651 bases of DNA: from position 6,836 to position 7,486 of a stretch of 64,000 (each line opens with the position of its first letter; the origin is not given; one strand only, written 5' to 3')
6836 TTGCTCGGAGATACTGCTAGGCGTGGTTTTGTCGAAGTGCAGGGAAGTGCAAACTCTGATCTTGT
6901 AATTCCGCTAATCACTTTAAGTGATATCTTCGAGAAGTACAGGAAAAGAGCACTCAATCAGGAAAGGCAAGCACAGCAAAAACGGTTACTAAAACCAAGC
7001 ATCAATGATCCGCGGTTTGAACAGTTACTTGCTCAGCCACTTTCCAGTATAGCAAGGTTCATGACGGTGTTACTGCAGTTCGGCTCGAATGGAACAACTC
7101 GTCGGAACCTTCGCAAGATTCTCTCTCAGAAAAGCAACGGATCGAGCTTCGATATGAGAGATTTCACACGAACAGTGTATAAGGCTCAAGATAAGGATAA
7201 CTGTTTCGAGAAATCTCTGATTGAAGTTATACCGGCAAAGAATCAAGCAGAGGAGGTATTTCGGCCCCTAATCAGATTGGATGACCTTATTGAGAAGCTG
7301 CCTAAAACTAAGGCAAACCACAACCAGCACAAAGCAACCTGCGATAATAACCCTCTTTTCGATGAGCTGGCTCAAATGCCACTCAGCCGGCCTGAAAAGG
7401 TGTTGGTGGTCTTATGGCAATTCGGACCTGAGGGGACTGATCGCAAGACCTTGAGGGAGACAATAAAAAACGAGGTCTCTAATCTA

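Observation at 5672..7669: Sigma-70 family protein with a long C-terminal repeat extension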

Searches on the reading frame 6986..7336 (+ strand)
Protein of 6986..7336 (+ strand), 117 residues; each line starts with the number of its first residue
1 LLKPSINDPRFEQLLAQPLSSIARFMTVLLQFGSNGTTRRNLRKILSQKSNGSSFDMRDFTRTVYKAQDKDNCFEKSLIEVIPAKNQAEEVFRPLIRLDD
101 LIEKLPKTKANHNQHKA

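Call 18: search_protein_representatives(alignment_id=A1)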
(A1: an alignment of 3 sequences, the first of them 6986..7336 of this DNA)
Query: 3 sequences, 116 profile positions. Proteins with E-value up to 0.001 (for the whole library): 7; up to 1e-10: 5; up to 1e-30: 3. The best 7 are listed.
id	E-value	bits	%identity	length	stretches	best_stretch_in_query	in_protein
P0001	1.3e-153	518.7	-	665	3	2-116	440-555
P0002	3.0e-40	153.2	-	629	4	7-102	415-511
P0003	9.1e-33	129.1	-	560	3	3-105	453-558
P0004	3.3e-27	111.1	-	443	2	14-110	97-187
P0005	9.6e-16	74.2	-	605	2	8-104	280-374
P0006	1.1e-05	41.8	-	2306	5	26-55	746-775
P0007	3.2e-04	37.0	-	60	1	46-104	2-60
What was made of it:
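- Tried and rejected: The exhaustive HMMER search (call 18) is the basis for the rarity claim.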

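Call 21: search_protein_families(library=pfam, proteins=[P0002, P0003, P0004, P0005, P0006, P0007], max_evalue=0.01)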
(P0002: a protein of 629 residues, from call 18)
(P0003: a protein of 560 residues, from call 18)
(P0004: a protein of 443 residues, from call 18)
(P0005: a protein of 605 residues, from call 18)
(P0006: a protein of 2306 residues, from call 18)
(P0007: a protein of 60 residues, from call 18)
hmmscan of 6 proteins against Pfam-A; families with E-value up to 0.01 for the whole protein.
P0002 (629 aa): 0 families

P0003 (560 aa): 0 families

P0004 (443 aa): 0 families

P0005 (605 aa): 7 families
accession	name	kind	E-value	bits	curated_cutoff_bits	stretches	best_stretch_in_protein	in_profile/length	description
PF04545.22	Sigma70_r4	-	3.3e-14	52.5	24.1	1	197-241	4-48/50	Sigma-70, region 4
PF04542.20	Sigma70_r2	-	3.7e-14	52.7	24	1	30-93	3-67/71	Sigma-70 region 2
PF04539.22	Sigma70_r3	-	6.9e-09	36.1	25.3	1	114-177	9-70/78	Sigma-70 region 3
PF08281.18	Sigma70_r4_2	-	1.8e-07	31.1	25.7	1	197-238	10-51/54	Sigma-70, region 4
PF01047.28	MarR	-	6.7e-05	23.1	24.6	0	519-579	4-56/59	MarR family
PF01381.28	HTH_3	-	0.0016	18.9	23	0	213-235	9-31/55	Helix-turn-helix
PF00196.25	GerE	-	0.0041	17.2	23.5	1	197-242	2-46/57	Bacterial regulatory proteins, luxR family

P0006 (2306 aa): 16 families
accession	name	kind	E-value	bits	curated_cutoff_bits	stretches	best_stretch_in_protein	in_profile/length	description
PF12799.13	LRR_4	-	1.4e-110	359.2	27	14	965-998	3-36/44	Leucine Rich repeats (2 copies)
PF14580.12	LRR_9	-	7.4e-50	169.4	30.5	8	674-759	41-128/175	Leucine-rich repeat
PF23952.1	LRR_EndoS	-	6e-42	143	27.9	1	245-347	26-116/116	Endo-beta-N-acetylglucosaminidase EndoS LRR domain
PF13855.12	LRR_8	-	3.4e-26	91.2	27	4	218-274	2-59/61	Leucine rich repeat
PF20009.4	GEVED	-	7.3e-19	68.8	24.4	1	2232-2302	2-77/78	GEVED domain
PF24048.1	LRR_NXF1-5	-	1.1e-18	67.6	30.5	0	574-635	51-115/142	NXF1/2/3/5 leucine-rich repeat domain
PF23211.1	LRR_LRWD1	-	2.5e-18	66.9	28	0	92-155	38-97/190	Leucine-rich repeat and WD repeat-containing protein 1, LRR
PF00560.39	LRR_1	-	3.4e-17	59.3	20.6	0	338-354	1-17/23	Leucine Rich Repeat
PF02494.22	HYR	-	2e-15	57.3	21.7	0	1506-1536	51-81/81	HYR domain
PF21765.4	CUB_A2MG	-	2.1e-14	54.1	27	0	551-572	23-44/62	A2MG, CUB domain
PF18911.6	PKD_4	-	5.4e-11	42.8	27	0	1460-1534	9-83/85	PKD domain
PF17963.7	Big_9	-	1.5e-08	35.8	23.6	0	1807-1891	1-89/89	Bacterial Ig domain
PF19077.6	Big_13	-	6e-05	23.9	27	0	1500-1536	62-100/102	Bacterial Ig-like domain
PF21226.3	MalQ_N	-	0.00017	22.3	24.1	0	1861-1891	63-90/91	MalQ N-terminal beta sandwich domain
PF05813.17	Orthopox_F7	-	0.00018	22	25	0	1172-1200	29-56/80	Orthopoxvirus F7 protein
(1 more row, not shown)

P0007 (60 aa): 0 families
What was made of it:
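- The repeats also occur behind non-sigma heads (P0002, P0003; call 21).
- Tried and rejected: P0006 (2306 aa, an LRR protein) was rejected as a false positive on a 30-residue stretch (calls 18, 21).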

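Call 26: find_homologous_proteins(query=A2, max_evalue=0.001)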
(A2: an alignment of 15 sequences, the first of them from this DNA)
Query A2 (15 sequences): 1566 candidates shared short words with the query, none scored E <= 0.001.
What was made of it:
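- Tried and rejected: With the 15-unit alignment it returned nothing (call 26).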

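Call 27: search_solved_structures(query=A2, max_evalue=10, show_alignments=2)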
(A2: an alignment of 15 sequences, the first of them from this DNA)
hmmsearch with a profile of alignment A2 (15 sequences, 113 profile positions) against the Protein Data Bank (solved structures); distinct sequences matched with E-value up to 10: 11.
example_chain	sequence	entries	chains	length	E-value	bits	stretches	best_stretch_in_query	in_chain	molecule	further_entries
9ize_A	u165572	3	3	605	0.63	13.4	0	21-55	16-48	Maltodextrin glucosidase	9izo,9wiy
9vdw_A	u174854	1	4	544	0.77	13.1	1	21-55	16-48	Acarbose hydrolase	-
9vdg_A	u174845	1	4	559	0.82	13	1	21-55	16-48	APG-truncated loopB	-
9vd8_A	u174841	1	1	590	0.95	12.8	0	21-55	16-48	Apg-truncated loopA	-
2pfb_A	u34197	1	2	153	0.96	12.8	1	46-91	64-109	Transcriptional regulator OhrR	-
2pex_A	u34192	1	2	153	0.98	12.8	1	46-91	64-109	Transcriptional regulator OhrR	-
9uns_A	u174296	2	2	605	0.99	12.8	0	21-55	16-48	Maltodextrin glucosidase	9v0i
9vyz_A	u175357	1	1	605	1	12.7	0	21-55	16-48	Maltodextrin glucosidase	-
9w9m_A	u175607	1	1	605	1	12.7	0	21-55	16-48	Maltodextrin glucosidase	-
9ixw_A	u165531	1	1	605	1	12.7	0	21-55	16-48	Maltodextrin glucosidase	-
9ivz_A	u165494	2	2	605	1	12.7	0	21-55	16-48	Maltodextrin glucosidase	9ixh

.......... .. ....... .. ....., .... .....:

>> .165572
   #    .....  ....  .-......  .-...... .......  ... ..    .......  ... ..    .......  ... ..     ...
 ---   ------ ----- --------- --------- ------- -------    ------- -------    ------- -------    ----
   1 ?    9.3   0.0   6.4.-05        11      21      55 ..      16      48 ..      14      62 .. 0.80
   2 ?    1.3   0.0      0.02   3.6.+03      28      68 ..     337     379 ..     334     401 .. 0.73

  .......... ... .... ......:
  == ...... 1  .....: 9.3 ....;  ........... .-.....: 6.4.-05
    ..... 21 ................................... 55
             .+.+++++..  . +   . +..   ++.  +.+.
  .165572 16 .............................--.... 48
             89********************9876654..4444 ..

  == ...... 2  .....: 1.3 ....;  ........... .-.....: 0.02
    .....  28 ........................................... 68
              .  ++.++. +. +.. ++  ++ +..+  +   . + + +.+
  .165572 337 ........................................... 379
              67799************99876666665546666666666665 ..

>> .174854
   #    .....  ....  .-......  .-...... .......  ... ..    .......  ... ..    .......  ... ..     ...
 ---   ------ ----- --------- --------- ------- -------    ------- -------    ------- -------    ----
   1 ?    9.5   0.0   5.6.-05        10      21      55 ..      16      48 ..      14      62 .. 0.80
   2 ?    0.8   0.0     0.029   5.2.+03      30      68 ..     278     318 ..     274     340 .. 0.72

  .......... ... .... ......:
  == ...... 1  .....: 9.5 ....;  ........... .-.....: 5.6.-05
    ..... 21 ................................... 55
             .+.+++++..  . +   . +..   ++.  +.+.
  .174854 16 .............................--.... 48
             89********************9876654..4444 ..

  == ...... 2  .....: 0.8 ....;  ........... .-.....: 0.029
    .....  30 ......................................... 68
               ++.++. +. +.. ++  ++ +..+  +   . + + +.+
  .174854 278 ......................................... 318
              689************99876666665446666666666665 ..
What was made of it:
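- On Specific winged-helix families (MarR, ArsR, Fur, BlaI, Cdc6/ORC WHD and others): The PDB profile search gives nothing better than E 0.6 (call 27).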

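Call 28: find_encoding_contigs(protein=P0005, flank=10000)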
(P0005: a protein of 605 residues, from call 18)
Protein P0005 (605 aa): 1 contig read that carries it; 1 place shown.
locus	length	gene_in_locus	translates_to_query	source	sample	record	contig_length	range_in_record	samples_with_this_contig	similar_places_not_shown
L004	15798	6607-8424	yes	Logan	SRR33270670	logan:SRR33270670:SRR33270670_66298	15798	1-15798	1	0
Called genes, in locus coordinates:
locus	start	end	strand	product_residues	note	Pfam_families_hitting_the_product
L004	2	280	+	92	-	?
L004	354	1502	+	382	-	PF01702:TGT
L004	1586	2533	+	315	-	-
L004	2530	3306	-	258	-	PF04055:Radical_SAM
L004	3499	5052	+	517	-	PF05496:RuvB_N (faint), PF13177:DNA_pol3_delta2, PF00004:AAA, PF22608:DNAX_ATPase_lid, PF12169:DNA_pol3_gamma3, PF20964:DnaX_C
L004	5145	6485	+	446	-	PF00772:DnaB, PF13481:AAA_25, PF03796:DnaB_C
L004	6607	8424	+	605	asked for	PF04542:Sigma70_r2, PF04539:Sigma70_r3, PF04545:Sigma70_r4, PF08281:Sigma70_r4_2 (weak)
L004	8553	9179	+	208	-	PF04138:GtrA_DPMS_TM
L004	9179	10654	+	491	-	PF13231:PMT_2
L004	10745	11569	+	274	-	PF00535:Glycos_transf_2, PF10111:Glyco_tranf_2_2 (weak), PF13641:Glyco_tranf_2_3 (weak)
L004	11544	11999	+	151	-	-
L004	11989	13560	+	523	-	PF02516:STT3 (weak), PF13231:PMT_2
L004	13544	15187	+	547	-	PF13231:PMT_2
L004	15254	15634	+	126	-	-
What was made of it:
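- An independent 605-aa protein has the same architecture (calls 18, 21, 28).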

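Call 29: find_encoding_contigs(protein=P0002, flank=10000)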
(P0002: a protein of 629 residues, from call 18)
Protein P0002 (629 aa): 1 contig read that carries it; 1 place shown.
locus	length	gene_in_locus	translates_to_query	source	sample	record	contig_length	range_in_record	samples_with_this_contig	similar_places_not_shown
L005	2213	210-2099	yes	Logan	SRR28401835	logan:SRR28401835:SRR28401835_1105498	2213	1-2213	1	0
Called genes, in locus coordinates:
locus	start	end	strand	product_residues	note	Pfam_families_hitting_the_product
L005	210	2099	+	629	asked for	-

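Call 30: find_encoding_contigs(protein=P0003, flank=10000)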
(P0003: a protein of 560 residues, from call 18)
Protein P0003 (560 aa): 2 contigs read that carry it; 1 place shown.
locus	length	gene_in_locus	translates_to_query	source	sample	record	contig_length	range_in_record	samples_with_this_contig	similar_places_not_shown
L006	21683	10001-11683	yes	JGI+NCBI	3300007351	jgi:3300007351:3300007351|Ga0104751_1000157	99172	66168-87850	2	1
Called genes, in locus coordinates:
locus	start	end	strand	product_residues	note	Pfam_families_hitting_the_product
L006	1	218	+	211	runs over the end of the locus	PF02223:Thymidylate_kin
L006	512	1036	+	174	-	PF00466:Ribosomal_L10, PF27436:RL10_C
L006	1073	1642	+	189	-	PF16320:Ribosomal_L12_N, PF00542:Ribosomal_L12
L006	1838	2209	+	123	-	PF01371:Trp_repressor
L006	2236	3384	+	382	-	PF01702:TGT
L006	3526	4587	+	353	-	-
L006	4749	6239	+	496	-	PF05496:RuvB_N (faint), PF13177:DNA_pol3_delta2, PF00004:AAA, PF07728:AAA_5 (faint), PF13401:AAA_22 (weak), PF22608:DNAX_ATPase_lid, PF12169:DNA_pol3_gamma3 (weak), PF20964:DnaX_C, +1 more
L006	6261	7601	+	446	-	PF00772:DnaB, PF13481:AAA_25, PF03796:DnaB_C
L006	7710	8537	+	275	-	-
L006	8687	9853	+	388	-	-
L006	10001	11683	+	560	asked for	-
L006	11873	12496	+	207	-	PF04138:GtrA_DPMS_TM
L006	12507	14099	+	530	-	PF13231:PMT_2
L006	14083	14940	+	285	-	PF00535:Glycos_transf_2, PF10111:Glyco_tranf_2_2 (weak), PF13641:Glyco_tranf_2_3 (weak)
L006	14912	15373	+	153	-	-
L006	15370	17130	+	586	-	PF02366:PMT, PF13231:PMT_2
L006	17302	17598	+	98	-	PF02575:YbaB_DNA_bd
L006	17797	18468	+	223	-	PF21176:RecR_HhH, PF02132:RecR_ZnF (weak), PF01751:Toprim, PF13662:Toprim_4, PF21175:RecR_C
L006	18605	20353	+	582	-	PF00664:ABC_membrane, PF03193:RsgA_GTPase (faint), PF02463:SMC_N (faint), PF09818:ABC_ATPase (faint), PF00005:ABC_tran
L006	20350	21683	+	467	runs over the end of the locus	PF01406:tRNA-synt_1e, PF09334:tRNA-synt_1g, PF09190:DALR_2 (weak), PF23493:CysS_C (weak)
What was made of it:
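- P0003 occupies the same DnaB-[X]-GtrA slot as the sigma fusion P0005 (calls 28, 30). The chromosomal members sit immediately downstream of dnaX-dnaB (calls 28, 30).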

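Call 31: find_encoding_contigs(protein=P0004, flank=10000)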
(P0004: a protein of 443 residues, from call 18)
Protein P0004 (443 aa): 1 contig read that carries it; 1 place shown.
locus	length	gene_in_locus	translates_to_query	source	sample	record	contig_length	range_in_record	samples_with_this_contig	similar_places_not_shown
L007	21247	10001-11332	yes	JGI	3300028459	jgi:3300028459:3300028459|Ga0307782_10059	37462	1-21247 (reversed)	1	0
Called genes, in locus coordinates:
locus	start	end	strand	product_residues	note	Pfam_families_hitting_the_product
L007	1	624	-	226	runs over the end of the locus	PF00892:EamA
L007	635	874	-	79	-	PF02016:Peptidase_S66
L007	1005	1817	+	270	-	-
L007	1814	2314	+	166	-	PF00583:Acetyltransf_1, PF13673:Acetyltransf_10 (weak), PF13508:Acetyltransf_7, PF14542:Acetyltransf_CG (weak)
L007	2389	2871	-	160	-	-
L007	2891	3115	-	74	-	-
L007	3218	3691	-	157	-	-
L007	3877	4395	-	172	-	-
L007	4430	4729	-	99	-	-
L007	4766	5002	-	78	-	-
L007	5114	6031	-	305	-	PF00892:EamA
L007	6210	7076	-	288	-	-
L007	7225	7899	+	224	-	-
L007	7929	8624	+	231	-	-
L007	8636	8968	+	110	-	-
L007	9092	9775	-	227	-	PF07638:Sigma70_ECF (faint), PF04542:Sigma70_r2, PF08281:Sigma70_r4_2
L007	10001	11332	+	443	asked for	-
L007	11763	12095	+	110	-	-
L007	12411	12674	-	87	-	PF14213:DUF4325 (weak)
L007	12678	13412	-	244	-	PF00376:MerR, PF12728:HTH_17 (weak), PF13411:MerR_1 (weak)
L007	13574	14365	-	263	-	PF01209:Ubie_methyltran, PF02353:CMAS, PF03848:TehB, PF13489:Methyltransf_23, PF08241:Methyltransf_11, PF08242:Methyltransf_12, PF13649:Methyltransf_25, PF13847:Methyltransf_31, +5 more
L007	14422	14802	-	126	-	-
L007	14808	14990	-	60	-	-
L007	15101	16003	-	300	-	-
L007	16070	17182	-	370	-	PF13384:HTH_23 (faint), PF13565:HTH_32, PF00665:rve (weak), PF13683:rve_3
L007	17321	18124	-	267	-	-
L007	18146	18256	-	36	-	-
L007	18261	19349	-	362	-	PF09561:RE_HpaII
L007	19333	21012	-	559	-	PF20582:UPF0758_N, PF04002:RadC, PF00145:DNA_methylase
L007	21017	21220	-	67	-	PF13560:HTH_31, PF12844:HTH_19, PF13443:HTH_26, PF01381:HTH_3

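Call 33: search_protein_families(library=pfam, proteins=[L006:7710-8534:+, L006:8687-9850:+, L006:3526-4584:+, L004:1586-2530:+, L007:9092-9775:-, L007:11763-12092:+, L007:8636-8965:+], max_evalue=1)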
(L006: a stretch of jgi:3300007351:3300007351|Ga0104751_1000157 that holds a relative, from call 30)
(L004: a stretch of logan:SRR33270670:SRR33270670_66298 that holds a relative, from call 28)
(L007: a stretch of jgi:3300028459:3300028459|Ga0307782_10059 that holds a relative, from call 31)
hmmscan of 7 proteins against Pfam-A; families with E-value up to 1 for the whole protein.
L006:7710-8534:+ (275 aa): 0 families

L006:8687-9850:+ (388 aa): 1 family
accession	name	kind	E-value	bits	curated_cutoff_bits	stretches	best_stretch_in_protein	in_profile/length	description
PF15231.11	VCX_VCY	-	0.0051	18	27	1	78-141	18-79/122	Variable charge X/Y family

L006:3526-4584:+ (353 aa): 0 families

L004:1586-2530:+ (315 aa): 2 families
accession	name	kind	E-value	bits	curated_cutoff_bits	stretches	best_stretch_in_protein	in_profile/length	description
PF09548.15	Spore_III_AB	-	0.063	13.7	32.5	1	183-219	89-125/170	Stage III sporulation protein AB (spore_III_AB)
PF22483.2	Mu-transpos_C_2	-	0.25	11.5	27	1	67-104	21-58/73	Mu transposase, C-terminal domain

L007:9092-9775:- (227 aa): 11 families
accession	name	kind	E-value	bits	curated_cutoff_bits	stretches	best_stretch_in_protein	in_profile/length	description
PF04542.20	Sigma70_r2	-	2.5e-14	53.3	24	1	38-107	1-70/71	Sigma-70 region 2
PF08281.18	Sigma70_r4_2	-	2.7e-08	33.7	25.7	1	167-207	12-53/54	Sigma-70, region 4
PF07638.17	Sigma70_ECF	-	1.5e-05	25.4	21.1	1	158-212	129-183/185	ECF sigma factor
PF00196.25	GerE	-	0.00015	21.8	23.5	1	167-207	4-44/57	Bacterial regulatory proteins, luxR family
PF06056.18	Terminase_5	-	0.021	15.2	20.3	1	175-206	8-39/58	Putative ATPase subunit of terminase (gpP-like)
PF04539.22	Sigma70_r3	-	0.026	15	25.3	1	181-205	21-45/78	Sigma-70 region 3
PF04545.22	Sigma70_r4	-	0.028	14.4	24.1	1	174-197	13-37/50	Sigma-70, region 4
PF00888.28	Cullin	-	0.03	13.5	33.2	1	164-212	547-598/620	Cullin family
PF13518.12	HTH_28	-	0.032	14.8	25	1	172-214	4-46/52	Helix-turn-helix domain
PF01978.25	TrmB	-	0.051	13.9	25.6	1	168-207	10-49/68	Sugar-specific transcriptional regulator TrmB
PF13384.12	HTH_23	-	0.056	13.7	24.6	1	171-206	8-43/50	Homeodomain-like domain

L007:11763-12092:+ (110 aa): 0 families

L007:8636-8965:+ (110 aa): 0 families
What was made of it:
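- Link to sigma: two fusions, P0001 and P0005 (call 21), and P0004 lies divergently beside an ECF sigma gene (calls 31, 33). P0004, which has the repeats without a sigma, lies next to an ECF sigma gene, as trans-acting anti-sigmas do (calls 31, 33).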

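Call 39: predict_structure(alignment_id=A2)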
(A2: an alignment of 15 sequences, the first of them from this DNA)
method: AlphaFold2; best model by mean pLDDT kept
length: 117 residues; sequences in the alignment: 15
mean_pLDDT: 87.1   pTM: 0.80
mean pLDDT of the five models: 87.1, 85.8, 85.2, 84.0, 81.5
residues with pLDDT >= 90: 80; 70-90: 19; 50-70: 18; < 50: 0
segments of 3 or more residues with pLDDT < 50: none
pLDDT, mean of each block of 10 residues (from residue 1): 84 91 95 96 88 83 92 80 97 96 79 52
secondary structure, 60 per line:
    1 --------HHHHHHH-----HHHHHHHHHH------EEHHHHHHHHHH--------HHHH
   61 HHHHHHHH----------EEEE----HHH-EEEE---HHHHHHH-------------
elements in order: H9-15 H21-30 H39-48 H57-68 E79-82 E91-94 H98-104
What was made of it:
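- On ECF sigmas with C-terminal extensions (ECF41/42-like): The extension is made of winged-helix repeats (call 39).
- On Winged-helix fold (superfamily level): AlphaFold model with pLDDT 87: H21-30, β37-38, H39-48, H57-68, β79-82, β91-94 (call 39).
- Closest known: Tandem winged-helix arrays in other systems: iteron-binding plasmid Rep proteins. Same: Each unit here also has extra N- and C-terminal helices, like 'extended' winged helices (call 39).
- Fold: call 39 (pLDDT 87, pTM 0.80; H21-30, β37-38, H39-48, H57-68, β79-82, β91-94).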

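Call 42: fold_search(model_id=the predicted structure, library=pdb)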
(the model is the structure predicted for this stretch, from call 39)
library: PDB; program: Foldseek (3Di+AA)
matches with E <= 10: 205; with E <= 0.001: 0
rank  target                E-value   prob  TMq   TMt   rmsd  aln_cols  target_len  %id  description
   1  8s0c_A                9.1e-02  0.89  0.50  0.51   7.5       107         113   14  H. sapiens ORC1-5 bound to double stranded DNA as part of the MCM-ORC complex (released 2024-10-02)
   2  6j05_A                1.1e-01  0.75  0.39  0.45   9.8       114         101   16  Structures of two ArsR As(III)-responsive repressors: implications for the mechanism of derepression (released 2019-07-03)
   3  5v8f_A                1.6e-01  0.82  0.49  0.15   9.1       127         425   10  Structural basis of MCM2-7 replicative helicase loading by ORC-Cdc6 and Cdt1 (released 2017-05-10)
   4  9bcx_B                1.6e-01  0.51  0.40  0.13  10.4       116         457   12  Cryo-EM structure of the S. cerevisiae ORC-Cdc6-Mcm2-7-DNA complex with a fully closed Mcm2-Mcm5 DNA entry gate (released 2025-01-01)
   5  8s0e_A                1.7e-01  0.84  0.50  0.19   5.3       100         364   15  H. sapiens OCCM bound to double stranded DNA (released 2024-10-02)
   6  7jgr_A                1.8e-01  0.89  0.51  0.17   6.8       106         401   12  Structure of Drosophila ORC bound to DNA (84 bp) and Cdc6 (released 2020-09-09)
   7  7jpp_A                1.9e-01  0.89  0.52  0.59   6.0       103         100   14  ORC-O2WH: Human Origin Recognition Complex (ORC) with dynamic/unresolved ORC1 AAA+ domain (released 2020-09-09)
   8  7jpo_A                1.9e-01  0.82  0.51  0.19   7.9       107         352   14  ORC-O1AAA: Human Origin Recognition Complex (ORC) with dynamic/unresolved ORC2 WH (released 2020-09-02)
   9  9gm5_A                2.5e-01  0.30  0.37  0.13  11.1       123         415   10  OCCM maturation intermediate stalled with an Arginine Finger mutation in Mcm5: Conformer 1 (released 2025-03-05)
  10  9gjp_A                2.7e-01  0.41  0.40  0.39  10.4       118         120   11  OCCM maturation intermediate stalled with an Arginine Finger mutation in Mcm5: Conformer 2 (released 2025-03-05)
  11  7jps_A                2.8e-01  0.75  0.50  0.19   7.9       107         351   14  ORC-DNA: Human Origin Recognition Complex (ORC) with DNA bound in the core (released 2020-09-09)
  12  7vo0_G                2.8e-01  0.60  0.37  0.34   4.5        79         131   13  Streptomyces coelicolor zinc uptake regulator complexed with zinc and DNA (trimer of dimers) (released 2022-08-03)
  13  7jk6_A                3.0e-01  0.75  0.50  0.18   6.9       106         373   12  Structure of Drosophila ORC in the active conformation (released 2020-09-09)
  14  6j05_B                3.0e-01  0.44  0.37  0.46   9.1       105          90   16  Structures of two ArsR As(III)-responsive repressors: implications for the mechanism of derepression (released 2019-07-03)
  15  5zr1_A                3.0e-01  0.41  0.41  0.12  10.7       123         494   15  Saccharomyces Cerevisiae Origin Recognition Complex Bound to a 72-bp Origin DNA containing ACS and B1 element (released 2018-07-11)
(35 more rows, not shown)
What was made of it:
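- The interpretable top Foldseek hits are nearly all winged-helix proteins or domains, most of them DNA-binding: ORC1/Cdc6 WHD, ArsR, Fur, MecI/BlaI, MepR, RTP (call 42). Structural matches are weak (E>=0.09, TM about 0.5; call 42).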

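Call 52: fold_search(model_id=the predicted structure, library=viral)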
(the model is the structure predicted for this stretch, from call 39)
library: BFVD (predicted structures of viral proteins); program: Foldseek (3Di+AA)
matches with E <= 10: 233; with E <= 0.001: 0
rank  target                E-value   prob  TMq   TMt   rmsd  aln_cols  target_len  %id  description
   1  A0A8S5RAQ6            1.6e-01  0.54  0.38  0.49   5.4        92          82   14  Winged helix-turn-helix DNA-binding protein [virus sp. ctuZj11]
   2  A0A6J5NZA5            2.3e-01  0.54  0.47  0.29  10.8       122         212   11  Uncharacterized protein [uncultured Caudovirales phage]
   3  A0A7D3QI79            3.0e-01  0.72  0.41  0.12  13.0       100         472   16  (no name in the UniProt tables at hand)
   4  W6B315                3.6e-01  0.44  0.41  0.29   5.7        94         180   17  (no name in the UniProt tables at hand)
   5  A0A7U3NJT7            4.1e-01  0.60  0.45  0.43   7.0        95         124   13  Putative transcriptional regulator [Bacillus phage Kirov]
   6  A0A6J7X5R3            4.1e-01  0.47  0.46  0.38  15.2       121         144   13  Uncharacterized protein [uncultured Caudovirales phage]
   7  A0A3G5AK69            4.4e-01  0.51  0.45  0.33  13.5       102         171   12  Z-binding domain-containing protein [Solumvirus sp.]
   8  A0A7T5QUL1            5.3e-01  0.12  0.27  0.22  10.2       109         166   11  (no name in the UniProt tables at hand)
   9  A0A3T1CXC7            5.7e-01  0.23  0.35  0.15   7.9        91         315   16  F-box domain-containing protein [Acanthamoeba castellanii medusavirus J1]
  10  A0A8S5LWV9            6.0e-01  0.38  0.45  0.52   7.7       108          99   17  Uncharacterized protein [Siphoviridae sp. ctabX13]
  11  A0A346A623            6.0e-01  0.30  0.44  0.10  10.6       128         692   11  (no name in the UniProt tables at hand)
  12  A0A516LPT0            6.0e-01  0.16  0.36  0.33   8.4       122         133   12  (no name in the UniProt tables at hand)
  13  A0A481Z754            6.8e-01  0.47  0.40  0.60   3.8        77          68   10  Helix-turn-helix domain protein [Pithovirus LCPAC304]
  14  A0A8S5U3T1            7.3e-01  0.38  0.43  0.52  11.7        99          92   14  Ferric uptake regulation protein [Myoviridae sp. cttp71]
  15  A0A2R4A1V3            7.3e-01  0.20  0.41  0.20  16.0       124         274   13  (no name in the UniProt tables at hand)
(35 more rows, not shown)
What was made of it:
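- On Winged-helix fold (superfamily level): The interpretable top Foldseek PDB and BFVD hits are nearly all winged-helix proteins, but weakly (best E 0.09, TM 0.50-0.52; calls 42, 52).
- The same holds in BFVD (call 52).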
